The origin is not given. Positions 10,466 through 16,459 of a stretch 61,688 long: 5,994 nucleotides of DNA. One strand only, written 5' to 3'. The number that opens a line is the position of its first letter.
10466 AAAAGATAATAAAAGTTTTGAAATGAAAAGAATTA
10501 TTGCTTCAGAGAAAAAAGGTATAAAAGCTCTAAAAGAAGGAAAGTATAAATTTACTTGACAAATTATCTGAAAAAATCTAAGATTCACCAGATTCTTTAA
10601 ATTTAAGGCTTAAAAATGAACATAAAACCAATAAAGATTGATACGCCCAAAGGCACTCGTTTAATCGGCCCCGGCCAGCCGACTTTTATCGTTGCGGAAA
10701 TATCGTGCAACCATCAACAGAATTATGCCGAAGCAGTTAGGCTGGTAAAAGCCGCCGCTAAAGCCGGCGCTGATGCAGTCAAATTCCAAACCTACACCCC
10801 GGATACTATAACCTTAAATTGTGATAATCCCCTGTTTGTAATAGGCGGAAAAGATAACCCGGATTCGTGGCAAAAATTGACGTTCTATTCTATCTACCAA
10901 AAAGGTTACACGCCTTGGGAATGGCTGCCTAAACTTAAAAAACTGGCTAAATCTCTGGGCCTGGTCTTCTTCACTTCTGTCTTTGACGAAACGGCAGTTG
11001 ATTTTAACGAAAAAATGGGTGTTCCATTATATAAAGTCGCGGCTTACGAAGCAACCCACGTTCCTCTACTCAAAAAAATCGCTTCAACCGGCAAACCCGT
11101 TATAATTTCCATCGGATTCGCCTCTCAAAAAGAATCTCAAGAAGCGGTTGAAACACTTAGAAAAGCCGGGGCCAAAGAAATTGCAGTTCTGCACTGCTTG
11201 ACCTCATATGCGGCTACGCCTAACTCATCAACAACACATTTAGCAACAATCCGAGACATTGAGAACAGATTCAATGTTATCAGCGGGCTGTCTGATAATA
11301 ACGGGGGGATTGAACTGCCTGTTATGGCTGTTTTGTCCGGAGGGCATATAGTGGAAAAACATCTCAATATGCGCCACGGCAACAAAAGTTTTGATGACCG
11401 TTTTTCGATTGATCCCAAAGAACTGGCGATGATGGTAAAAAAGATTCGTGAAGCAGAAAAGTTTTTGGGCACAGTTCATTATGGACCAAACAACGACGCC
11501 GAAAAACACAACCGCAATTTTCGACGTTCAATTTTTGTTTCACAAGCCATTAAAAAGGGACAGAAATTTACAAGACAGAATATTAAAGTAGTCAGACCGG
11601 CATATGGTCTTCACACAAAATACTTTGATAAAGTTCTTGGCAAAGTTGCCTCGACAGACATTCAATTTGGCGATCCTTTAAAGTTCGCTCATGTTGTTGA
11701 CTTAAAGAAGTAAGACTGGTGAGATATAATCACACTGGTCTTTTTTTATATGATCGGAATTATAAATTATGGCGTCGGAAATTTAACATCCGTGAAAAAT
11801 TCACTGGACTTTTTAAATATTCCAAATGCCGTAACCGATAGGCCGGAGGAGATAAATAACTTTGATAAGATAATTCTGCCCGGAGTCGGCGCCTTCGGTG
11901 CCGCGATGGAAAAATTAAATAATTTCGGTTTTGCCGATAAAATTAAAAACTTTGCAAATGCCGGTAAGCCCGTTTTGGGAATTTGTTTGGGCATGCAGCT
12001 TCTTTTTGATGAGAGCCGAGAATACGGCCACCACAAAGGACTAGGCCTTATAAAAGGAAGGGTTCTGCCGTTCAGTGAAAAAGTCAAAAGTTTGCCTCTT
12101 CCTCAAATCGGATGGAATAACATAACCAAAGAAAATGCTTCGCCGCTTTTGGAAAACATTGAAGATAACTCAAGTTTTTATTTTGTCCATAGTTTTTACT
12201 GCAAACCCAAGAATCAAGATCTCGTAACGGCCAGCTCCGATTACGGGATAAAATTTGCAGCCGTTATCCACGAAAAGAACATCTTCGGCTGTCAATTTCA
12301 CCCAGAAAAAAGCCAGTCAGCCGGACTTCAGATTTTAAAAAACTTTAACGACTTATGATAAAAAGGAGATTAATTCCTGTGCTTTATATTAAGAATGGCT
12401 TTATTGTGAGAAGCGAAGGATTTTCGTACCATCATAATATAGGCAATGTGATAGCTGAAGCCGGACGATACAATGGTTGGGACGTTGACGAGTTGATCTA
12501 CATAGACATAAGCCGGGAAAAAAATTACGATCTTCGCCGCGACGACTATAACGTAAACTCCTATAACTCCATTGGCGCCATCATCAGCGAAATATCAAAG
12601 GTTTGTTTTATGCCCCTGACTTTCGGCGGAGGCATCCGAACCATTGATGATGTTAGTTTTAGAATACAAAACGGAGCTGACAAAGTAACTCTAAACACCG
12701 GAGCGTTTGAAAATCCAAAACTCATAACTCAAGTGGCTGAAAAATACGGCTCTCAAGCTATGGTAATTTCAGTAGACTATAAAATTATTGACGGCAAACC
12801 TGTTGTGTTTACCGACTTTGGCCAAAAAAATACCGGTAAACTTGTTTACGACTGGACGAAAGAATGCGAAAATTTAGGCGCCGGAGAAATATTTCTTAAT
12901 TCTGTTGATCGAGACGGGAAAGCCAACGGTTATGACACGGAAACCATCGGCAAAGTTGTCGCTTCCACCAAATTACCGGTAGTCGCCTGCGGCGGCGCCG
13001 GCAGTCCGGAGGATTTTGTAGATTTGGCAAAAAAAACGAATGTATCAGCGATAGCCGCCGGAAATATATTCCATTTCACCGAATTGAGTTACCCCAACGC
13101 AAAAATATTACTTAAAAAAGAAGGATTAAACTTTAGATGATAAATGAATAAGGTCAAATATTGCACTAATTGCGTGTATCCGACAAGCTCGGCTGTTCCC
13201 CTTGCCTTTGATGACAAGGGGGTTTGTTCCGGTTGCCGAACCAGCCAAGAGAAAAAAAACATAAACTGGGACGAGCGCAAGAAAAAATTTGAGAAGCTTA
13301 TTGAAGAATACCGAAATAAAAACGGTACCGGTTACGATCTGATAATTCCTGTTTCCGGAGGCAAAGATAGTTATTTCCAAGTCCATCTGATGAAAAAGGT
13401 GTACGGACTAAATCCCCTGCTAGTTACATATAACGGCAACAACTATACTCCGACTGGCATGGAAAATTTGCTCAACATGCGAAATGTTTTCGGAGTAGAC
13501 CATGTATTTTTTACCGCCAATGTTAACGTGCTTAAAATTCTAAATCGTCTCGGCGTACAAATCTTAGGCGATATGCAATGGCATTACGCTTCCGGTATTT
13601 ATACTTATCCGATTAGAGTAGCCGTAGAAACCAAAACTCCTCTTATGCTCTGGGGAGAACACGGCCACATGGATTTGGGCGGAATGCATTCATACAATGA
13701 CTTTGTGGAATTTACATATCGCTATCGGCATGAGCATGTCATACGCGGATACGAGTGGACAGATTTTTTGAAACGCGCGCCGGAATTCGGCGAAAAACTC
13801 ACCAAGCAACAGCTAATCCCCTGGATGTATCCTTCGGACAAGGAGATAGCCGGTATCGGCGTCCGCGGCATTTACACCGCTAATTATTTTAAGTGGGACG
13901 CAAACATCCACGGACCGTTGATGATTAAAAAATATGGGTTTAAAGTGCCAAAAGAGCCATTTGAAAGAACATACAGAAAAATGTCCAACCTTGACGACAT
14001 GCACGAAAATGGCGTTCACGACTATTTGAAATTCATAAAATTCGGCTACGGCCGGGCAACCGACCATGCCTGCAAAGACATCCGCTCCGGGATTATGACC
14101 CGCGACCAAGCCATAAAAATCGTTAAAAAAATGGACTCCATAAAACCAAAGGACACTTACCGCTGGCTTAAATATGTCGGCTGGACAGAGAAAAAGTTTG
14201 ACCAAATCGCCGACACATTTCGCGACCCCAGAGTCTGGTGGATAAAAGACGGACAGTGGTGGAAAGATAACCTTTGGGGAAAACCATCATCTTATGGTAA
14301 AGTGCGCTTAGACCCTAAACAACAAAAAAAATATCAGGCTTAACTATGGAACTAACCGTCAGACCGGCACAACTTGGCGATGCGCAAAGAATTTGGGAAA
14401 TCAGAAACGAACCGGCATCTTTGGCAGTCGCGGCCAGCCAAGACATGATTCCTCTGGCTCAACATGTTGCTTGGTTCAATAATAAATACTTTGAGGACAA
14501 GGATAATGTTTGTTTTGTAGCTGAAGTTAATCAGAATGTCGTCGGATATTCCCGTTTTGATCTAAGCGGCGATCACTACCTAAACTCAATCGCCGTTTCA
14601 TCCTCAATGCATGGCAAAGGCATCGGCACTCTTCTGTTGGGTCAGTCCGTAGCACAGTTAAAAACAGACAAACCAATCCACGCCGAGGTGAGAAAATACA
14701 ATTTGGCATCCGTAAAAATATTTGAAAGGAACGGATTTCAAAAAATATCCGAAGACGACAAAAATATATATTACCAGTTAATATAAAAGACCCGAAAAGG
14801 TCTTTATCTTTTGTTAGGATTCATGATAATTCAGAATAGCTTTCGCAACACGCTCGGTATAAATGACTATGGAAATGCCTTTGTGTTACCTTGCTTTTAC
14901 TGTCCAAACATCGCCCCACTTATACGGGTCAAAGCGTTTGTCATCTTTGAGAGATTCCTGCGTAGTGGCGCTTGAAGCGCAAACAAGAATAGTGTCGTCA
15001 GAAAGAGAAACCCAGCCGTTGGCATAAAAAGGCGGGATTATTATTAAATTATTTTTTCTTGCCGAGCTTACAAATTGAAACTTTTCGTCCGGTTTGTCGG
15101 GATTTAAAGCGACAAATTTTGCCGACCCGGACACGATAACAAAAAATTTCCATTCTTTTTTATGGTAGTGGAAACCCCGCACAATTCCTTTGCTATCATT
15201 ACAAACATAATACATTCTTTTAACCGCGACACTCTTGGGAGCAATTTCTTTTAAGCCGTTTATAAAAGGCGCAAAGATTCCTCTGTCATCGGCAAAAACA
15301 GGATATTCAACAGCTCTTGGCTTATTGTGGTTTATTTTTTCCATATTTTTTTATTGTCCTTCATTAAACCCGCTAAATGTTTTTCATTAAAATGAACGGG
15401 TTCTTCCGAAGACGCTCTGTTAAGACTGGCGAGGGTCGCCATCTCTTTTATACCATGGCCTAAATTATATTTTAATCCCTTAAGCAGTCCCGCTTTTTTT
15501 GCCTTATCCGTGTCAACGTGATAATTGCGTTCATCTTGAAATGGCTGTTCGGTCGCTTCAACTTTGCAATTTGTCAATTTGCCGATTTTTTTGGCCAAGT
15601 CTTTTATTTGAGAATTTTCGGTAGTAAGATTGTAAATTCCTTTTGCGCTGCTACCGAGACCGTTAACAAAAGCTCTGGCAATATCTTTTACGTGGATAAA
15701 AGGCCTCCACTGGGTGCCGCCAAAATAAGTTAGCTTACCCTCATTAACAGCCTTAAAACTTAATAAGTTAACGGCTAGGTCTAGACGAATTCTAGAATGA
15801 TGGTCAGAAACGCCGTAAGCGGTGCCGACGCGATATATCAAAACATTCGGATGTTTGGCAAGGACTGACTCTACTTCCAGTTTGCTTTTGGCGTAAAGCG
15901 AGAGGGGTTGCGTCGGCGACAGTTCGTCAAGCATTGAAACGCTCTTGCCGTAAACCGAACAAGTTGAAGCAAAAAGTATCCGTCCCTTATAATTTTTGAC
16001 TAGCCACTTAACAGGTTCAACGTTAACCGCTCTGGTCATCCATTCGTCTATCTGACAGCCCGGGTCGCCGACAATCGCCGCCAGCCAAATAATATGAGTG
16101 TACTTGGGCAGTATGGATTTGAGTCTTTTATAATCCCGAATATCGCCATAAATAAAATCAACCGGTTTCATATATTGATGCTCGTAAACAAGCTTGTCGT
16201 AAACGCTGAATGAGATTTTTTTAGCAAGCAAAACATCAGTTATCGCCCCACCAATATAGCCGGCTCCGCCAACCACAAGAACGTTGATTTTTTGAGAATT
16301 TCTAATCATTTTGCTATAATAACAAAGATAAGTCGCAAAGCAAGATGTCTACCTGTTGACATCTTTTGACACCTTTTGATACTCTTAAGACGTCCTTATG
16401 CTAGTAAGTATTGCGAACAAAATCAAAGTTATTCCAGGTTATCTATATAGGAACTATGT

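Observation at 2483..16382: Locus-specific 27-nt motif: three TTGAY hexamers at exact 10-bp phasing, present at three divergent promoter regions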

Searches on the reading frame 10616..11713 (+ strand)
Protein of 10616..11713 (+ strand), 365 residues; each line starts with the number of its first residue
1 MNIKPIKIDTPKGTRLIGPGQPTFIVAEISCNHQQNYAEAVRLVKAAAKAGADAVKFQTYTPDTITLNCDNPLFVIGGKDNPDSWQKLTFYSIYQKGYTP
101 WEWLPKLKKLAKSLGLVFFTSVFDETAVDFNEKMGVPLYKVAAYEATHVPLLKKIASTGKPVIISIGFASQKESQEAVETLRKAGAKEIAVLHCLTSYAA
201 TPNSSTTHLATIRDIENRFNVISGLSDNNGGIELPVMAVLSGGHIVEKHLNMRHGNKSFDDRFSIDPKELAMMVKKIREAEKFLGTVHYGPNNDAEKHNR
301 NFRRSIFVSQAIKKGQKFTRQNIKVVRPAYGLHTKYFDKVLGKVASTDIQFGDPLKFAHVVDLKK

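Call 8: search_protein_families(library=pfam, proteins=[window:10616-11713:+])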
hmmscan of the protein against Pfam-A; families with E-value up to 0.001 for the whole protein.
window:10616-11713:+ (365 aa): 2 families
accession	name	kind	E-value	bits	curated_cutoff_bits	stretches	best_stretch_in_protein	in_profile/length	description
PF03102.20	NeuB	-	1.1e-68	231.7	22.1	1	43-287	1-239/241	NeuB family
PF08666.17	SAF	-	8.8e-11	42.6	21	1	303-360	1-62/63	SAF domain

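Call 73: search_protein_families(library=ncbifam, proteins=[window:10616-11713:+], max_evalue=0.00001)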
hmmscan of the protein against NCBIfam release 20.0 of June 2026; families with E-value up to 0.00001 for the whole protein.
window:10616-11713:+ (365 aa): 2 families
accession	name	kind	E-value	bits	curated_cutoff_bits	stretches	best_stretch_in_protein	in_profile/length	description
TIGR03586.1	PseI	equivalog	4.8e-117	390.8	340.25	1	23-355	2-327/327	pseudaminic acid synthase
TIGR03569.1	NeuB_NnaB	equivalog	2.3e-73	247.1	399.65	1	23-353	1-327/329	N-acetylneuraminate synthase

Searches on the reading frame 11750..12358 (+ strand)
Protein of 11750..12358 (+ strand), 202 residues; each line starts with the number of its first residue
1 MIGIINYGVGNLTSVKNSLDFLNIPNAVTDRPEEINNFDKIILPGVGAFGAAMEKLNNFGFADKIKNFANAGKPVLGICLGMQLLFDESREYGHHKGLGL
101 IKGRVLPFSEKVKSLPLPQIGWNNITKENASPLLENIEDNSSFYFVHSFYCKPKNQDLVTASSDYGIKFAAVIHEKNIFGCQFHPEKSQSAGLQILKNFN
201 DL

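Call 8: search_protein_families(library=pfam, proteins=[window:11750-12358:+])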
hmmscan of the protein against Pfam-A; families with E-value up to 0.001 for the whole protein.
window:11750-12358:+ (202 aa): 5 families
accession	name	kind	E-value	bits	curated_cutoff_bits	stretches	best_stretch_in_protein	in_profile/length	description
PF00117.34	GATase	-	5.9e-24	85.2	22.8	1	33-199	34-186/190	Glutamine amidotransferase class-I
PF07685.20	GATase_3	-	4e-10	40.1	27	1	29-112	31-122/196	CobB/CobQ-like glutamine amidotransferase domain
PF01174.25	SNO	-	6.6e-09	36.3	27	1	24-190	20-174/188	SNO glutamine amidotransferase family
PF07722.19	Peptidase_C26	-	4.6e-05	23.7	20.5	0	65-85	98-118/219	Peptidase C26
PF01965.30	DJ-1_PfpI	-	0.00081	19.7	26.6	0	36-88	60-110/165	DJ-1/PfpI family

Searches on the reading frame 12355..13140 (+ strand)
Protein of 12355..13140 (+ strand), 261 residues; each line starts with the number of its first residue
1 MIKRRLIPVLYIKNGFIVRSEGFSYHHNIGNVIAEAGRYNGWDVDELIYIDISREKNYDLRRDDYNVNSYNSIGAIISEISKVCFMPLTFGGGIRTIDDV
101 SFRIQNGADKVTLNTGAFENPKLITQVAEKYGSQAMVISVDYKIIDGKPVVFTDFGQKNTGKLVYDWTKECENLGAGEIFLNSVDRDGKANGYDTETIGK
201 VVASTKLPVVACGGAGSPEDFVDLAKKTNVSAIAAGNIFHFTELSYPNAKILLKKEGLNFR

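Call 8: search_protein_families(library=pfam, proteins=[window:12355-13140:+])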
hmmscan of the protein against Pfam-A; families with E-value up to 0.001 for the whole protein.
window:12355-13140:+ (261 aa): 2 families
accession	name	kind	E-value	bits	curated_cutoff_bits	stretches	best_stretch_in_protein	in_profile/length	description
PF00977.27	His_biosynth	-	4.7e-49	167.3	23.6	1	5-244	1-227/228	Histidine biosynthesis protein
PF01207.24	Dus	-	0.00023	20.8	20.4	0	68-139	171-242/311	Dihydrouridine synthase (Dus)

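Call 73: search_protein_families(library=ncbifam, proteins=[window:12355-13140:+], max_evalue=0.00001)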
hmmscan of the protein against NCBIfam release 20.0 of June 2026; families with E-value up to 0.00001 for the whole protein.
window:12355-13140:+ (261 aa): 9 families
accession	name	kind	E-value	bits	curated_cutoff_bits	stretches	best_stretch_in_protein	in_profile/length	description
TIGR03572.1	WbuZ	equivalog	3.2e-73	245.9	299.7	1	1-241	1-232/232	glycosyl amidation-associated protein WbuZ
NF038364.1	AglZ_HisF2_fam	equivalog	2e-59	201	310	1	3-242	2-231/248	AglZ/HisF2 family acetamidino modification protein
TIGR00735.1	hisF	equivalog_domain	5.1e-59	199.6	294.55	1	1-261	1-254/254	imidazole glycerol phosphate synthase subunit HisF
NF010112.0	PRK13585.1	equivalog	4.7e-30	104.9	243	1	74-248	64-233/241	1-(5-phosphoribosyl)-5-[(5-phosphoribosylamino)methylideneamino]imidazole-4-carboxamide isomerase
TIGR00007.1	TIGR00007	equivalog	4.9e-25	88.5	228.95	1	75-245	62-227/231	1-(5-phosphoribosyl)-5-[(5-phosphoribosylamino)methylideneamino]imidazole-4-carboxamide isomerase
NF010114.0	PRK13587.1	equivalog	4.3e-16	59.3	305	1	77-239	68-224/234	1-(5-phosphoribosyl)-5-((5-phosphoribosylamino)methylideneamino)imidazole-4-carboxamide isomerase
TIGR01919.1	hisA-trpF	equivalog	9.4e-16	58.1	306.45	1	79-230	68-217/243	bifunctional 1-(5-phosphoribosyl)-5-((5-phosphoribosylamino)methylideneamino)imidazole-4-carboxamide isomerase/phosphoribosylanthranilate is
NF010113.0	PRK13586.1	equivalog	2.5e-13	50.3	238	1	75-226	63-209/232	1-(5-phosphoribosyl)-5-((5-phosphoribosylamino)methylideneamino)imidazole-4-carboxamide isomerase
TIGR02129.1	hisA_euk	equivalog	2.7e-07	30.5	229.3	1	88-226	80-223/255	phosphoribosylformimino-5-aminoimidazole carboxamide ribotide isomerase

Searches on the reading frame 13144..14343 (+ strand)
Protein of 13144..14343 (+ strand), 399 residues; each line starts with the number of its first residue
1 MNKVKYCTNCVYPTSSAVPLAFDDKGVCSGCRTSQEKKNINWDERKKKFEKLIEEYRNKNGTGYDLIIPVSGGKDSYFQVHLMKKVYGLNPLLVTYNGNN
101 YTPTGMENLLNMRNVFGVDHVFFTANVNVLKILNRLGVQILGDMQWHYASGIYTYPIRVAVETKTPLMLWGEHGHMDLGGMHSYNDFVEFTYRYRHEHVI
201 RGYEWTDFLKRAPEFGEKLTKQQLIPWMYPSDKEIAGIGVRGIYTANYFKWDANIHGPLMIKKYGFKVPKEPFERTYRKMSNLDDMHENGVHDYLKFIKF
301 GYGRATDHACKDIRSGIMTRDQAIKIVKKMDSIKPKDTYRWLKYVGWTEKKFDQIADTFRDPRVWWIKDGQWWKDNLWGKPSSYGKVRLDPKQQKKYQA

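Call 8: search_protein_families(library=pfam, proteins=[window:13144-14343:+])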
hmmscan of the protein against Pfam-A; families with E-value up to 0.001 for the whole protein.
window:13144-14343:+ (399 aa): 0 families

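Call 20: search_protein_families(library=pfam, proteins=[window:13144-14343:+], max_evalue=1)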
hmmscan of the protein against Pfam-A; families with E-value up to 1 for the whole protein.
window:13144-14343:+ (399 aa): 0 families

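Call 73: search_protein_families(library=ncbifam, proteins=[window:13144-14343:+], max_evalue=0.00001)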
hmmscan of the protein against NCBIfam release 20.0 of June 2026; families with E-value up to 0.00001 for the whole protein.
window:13144-14343:+ (399 aa): 1 family
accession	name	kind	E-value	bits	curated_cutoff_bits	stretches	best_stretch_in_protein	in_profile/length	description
TIGR03573.1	WbuX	subfamily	1.1e-97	327.6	203.2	1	4-356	1-343/344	N-acetyl sugar amidotransferase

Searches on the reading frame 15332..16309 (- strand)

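Call 8: search_protein_families(library=pfam, proteins=[window:15332-16309:-])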
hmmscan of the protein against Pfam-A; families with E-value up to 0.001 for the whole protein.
window:15332-16309:- (325 aa): 4 families
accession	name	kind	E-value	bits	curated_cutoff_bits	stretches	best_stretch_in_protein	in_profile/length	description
PF01370.27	Epimerase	-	1.9e-27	96.7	20.9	1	10-227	1-238/240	NAD dependent epimerase/dehydratase family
PF16363.11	GDP_Man_Dehyd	-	2.4e-15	57.3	27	1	11-269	1-295/332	GDP-mannose 4,6 dehydratase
PF04321.23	RmlD_sub_bind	-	9.4e-09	35.2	27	1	9-249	2-234/287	RmlD substrate binding domain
PF01073.25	3Beta_HSD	-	2e-05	24.2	22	1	11-152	1-159/280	3-beta hydroxysteroid dehydrogenase/isomerase family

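Call 73: search_protein_families(library=ncbifam, proteins=[window:15332-16309:-], max_evalue=0.00001)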
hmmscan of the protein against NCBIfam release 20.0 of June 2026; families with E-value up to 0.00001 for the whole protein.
window:15332-16309:- (325 aa): 9 families
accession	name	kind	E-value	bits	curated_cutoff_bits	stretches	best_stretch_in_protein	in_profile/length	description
TIGR01179.1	galE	equivalog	5.8e-21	74.7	262.3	1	9-256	1-285/332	UDP-glucose 4-epimerase GalE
TIGR02197.1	heptose_epim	equivalog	9.5e-15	54.6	274.6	1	10-287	1-306/316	ADP-glyceromanno-heptose 6-epimerase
TIGR01181.1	dTDP_gluc_dehyt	equivalog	2.1e-12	46.7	365.1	1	10-290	2-307/321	dTDP-glucose 4,6-dehydratase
TIGR01214.1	rmlD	equivalog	3.9e-10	39.3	224.05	1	10-242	2-222/285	dTDP-4-dehydrorhamnose reductase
TIGR04180.1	EDH_00030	hypoth_equivalog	5.9e-10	38.7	475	1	10-253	1-263/297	NAD-dependent 4,6-dehydratase LegB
NF007956.0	PRK10675.1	subfamily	5.7e-08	32.3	394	0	9-151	2-161/338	UDP-glucose 4-epimerase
NF008360.0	PRK11150.1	equivalog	9.7e-08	31.6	452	1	10-280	2-293/310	ADP-glyceromanno-heptose 6-epimerase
NF043036.1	ErythonDh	equivalog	1e-07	31.5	325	1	9-150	2-160/321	D-erythronate dehydrogenase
NF042423.1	oxyalk_red_Shew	equivalog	2.1e-06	27.1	580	1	8-152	9-158/331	2-alkyl-3-oxoalkanoate reductase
